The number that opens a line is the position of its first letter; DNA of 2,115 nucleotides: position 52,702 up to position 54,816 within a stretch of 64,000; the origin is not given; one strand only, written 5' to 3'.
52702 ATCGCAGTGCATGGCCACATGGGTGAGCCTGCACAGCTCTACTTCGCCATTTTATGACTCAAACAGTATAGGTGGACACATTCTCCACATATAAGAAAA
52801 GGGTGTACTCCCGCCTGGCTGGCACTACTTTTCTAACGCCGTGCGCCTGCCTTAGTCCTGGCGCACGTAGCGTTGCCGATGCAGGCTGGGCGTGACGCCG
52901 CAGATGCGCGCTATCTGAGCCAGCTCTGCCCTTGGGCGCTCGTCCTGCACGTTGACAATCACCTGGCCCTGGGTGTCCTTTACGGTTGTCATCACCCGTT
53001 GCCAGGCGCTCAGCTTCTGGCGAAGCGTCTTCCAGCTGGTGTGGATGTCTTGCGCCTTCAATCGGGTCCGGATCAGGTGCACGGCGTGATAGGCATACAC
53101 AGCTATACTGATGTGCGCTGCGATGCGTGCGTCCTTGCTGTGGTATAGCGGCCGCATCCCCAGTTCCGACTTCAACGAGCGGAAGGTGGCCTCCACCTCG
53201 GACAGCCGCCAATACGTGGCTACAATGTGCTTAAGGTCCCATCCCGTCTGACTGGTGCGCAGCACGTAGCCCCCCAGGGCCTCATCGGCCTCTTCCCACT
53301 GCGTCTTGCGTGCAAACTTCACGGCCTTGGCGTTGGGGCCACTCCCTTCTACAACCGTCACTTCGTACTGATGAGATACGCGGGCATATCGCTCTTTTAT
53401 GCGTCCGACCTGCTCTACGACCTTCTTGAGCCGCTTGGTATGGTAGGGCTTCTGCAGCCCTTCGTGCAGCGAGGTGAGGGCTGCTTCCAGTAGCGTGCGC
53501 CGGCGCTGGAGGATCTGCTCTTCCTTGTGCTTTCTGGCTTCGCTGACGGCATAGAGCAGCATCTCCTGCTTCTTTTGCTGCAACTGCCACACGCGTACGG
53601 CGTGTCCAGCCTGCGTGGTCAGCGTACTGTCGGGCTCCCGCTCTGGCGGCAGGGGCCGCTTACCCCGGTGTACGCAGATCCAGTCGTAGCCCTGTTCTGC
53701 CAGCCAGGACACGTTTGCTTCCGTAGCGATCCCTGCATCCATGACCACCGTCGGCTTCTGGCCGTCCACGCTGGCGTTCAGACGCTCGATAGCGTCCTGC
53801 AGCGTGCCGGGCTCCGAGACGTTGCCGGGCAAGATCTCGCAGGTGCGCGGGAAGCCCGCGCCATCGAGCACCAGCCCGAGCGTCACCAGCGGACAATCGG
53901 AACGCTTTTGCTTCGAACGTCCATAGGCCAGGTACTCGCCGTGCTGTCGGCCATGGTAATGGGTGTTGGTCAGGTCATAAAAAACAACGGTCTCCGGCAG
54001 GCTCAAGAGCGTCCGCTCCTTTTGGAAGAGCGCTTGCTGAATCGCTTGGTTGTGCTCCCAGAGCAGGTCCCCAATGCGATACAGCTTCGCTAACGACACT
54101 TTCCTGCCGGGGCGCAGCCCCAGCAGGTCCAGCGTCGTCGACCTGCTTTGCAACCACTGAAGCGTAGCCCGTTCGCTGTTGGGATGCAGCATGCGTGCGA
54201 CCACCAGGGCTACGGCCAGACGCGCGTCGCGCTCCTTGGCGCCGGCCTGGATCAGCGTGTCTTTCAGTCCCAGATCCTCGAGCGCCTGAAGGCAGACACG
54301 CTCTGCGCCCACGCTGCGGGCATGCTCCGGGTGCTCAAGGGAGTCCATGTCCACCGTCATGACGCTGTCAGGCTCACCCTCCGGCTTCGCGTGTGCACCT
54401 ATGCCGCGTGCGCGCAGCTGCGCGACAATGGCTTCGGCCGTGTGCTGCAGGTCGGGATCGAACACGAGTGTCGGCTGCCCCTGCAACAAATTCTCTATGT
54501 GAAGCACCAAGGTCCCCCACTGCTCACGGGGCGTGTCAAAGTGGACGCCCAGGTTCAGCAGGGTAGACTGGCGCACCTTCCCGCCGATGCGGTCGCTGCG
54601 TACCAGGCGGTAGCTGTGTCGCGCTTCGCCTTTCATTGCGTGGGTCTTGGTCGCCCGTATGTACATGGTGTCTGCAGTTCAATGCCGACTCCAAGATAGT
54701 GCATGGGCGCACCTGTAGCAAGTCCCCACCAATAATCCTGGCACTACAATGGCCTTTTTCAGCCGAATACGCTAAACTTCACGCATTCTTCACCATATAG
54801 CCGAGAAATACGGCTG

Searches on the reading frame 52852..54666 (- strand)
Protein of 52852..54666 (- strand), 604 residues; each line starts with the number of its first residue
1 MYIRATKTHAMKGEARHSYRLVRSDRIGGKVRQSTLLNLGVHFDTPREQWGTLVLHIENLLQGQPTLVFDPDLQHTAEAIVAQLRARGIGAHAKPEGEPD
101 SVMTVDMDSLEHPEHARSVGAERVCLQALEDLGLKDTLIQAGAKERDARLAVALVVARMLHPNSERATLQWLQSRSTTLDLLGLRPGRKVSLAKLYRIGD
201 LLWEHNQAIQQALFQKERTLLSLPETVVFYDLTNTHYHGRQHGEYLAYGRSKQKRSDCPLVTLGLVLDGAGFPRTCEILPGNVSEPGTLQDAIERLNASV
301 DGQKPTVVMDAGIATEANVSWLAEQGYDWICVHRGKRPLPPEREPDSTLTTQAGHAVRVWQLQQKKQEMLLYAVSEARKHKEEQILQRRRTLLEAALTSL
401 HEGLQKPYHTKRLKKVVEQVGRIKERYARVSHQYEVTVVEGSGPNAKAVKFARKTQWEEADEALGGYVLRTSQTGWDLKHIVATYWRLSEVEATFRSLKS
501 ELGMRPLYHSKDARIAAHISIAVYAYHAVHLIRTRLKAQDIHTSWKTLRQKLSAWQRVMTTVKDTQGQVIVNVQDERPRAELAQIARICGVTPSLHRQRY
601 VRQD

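Call 105: search_protein_families(library=pfam, proteins=[window:52852-54666:-], max_evalue=0.00001)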
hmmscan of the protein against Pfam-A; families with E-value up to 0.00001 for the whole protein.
window:52852-54666:- (604 aa): 1 family
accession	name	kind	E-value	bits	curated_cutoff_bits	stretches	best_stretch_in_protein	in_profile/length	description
PF01609.27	DDE_Tnp_1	-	5.8e-11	42.9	23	1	225-526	4-198/200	Transposase DDE domain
